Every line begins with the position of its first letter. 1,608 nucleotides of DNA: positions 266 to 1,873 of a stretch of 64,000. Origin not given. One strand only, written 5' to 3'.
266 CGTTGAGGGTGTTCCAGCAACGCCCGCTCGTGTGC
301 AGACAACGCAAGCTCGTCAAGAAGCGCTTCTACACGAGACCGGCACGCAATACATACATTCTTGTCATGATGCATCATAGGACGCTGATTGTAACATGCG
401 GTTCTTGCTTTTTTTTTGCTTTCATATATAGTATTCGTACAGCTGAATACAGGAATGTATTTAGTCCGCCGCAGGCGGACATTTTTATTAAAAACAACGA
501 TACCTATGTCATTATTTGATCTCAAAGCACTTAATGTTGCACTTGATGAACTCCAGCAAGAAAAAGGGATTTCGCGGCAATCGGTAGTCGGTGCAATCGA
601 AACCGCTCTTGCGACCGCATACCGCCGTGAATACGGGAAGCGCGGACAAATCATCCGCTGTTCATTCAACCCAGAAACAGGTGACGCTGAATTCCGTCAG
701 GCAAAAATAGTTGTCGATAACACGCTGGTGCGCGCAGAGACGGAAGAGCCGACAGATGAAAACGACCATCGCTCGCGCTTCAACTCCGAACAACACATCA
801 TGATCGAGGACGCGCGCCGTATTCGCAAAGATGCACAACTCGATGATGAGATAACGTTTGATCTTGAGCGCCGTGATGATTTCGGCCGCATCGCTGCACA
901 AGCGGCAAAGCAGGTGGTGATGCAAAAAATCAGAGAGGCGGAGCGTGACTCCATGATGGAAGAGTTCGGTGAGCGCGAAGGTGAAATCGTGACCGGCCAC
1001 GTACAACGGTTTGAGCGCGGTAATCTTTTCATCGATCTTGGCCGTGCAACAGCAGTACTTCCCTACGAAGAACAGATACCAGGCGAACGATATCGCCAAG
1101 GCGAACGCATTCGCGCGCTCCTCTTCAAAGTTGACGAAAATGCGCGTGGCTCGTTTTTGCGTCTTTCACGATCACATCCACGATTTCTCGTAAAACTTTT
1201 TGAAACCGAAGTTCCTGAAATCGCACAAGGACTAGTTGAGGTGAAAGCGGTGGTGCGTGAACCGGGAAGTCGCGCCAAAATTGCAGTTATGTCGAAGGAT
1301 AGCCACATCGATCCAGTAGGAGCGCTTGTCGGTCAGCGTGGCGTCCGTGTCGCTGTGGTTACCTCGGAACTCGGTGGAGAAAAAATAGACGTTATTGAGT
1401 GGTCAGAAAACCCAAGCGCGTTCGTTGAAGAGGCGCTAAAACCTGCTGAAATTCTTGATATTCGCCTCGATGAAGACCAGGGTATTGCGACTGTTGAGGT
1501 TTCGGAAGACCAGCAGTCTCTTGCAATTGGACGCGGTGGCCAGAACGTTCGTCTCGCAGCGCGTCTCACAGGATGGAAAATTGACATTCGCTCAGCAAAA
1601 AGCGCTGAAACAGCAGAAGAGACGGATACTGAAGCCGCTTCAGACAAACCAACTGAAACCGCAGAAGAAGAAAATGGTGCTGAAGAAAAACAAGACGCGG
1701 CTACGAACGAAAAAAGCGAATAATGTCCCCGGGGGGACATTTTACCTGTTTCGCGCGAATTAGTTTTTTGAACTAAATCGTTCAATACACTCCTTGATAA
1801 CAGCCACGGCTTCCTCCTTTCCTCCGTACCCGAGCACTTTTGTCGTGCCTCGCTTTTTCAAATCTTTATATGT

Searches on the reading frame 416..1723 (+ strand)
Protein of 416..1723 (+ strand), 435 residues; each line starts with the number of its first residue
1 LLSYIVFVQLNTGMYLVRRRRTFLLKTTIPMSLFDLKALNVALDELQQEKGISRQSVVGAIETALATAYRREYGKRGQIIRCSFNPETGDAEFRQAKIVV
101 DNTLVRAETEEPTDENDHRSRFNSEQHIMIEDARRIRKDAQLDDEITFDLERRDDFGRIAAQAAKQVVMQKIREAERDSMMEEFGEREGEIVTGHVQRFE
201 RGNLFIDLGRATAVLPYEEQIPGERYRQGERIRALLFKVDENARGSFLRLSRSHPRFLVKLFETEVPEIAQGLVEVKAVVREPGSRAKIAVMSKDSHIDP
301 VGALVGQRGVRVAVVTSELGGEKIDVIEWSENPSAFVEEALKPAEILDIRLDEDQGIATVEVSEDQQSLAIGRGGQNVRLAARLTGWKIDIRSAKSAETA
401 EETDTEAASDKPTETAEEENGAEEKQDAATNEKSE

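Call 82: search_protein_families(library=pfam, proteins=[window:416-1723:+], max_evalue=0.00001)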
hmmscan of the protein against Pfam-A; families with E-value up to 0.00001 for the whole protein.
window:416-1723:+ (435 aa): 3 families
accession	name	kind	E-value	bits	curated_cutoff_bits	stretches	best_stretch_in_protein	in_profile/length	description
PF08529.16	NusA_N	-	2.3e-32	112.1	23.8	1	42-178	5-119/119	NusA N-terminal domain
PF13184.12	KH_5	-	5.7e-27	94.1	27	1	283-350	1-68/69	NusA-like KH domain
PF00575.29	S1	-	3.1e-08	34.3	22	1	187-248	3-71/74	S1 RNA binding domain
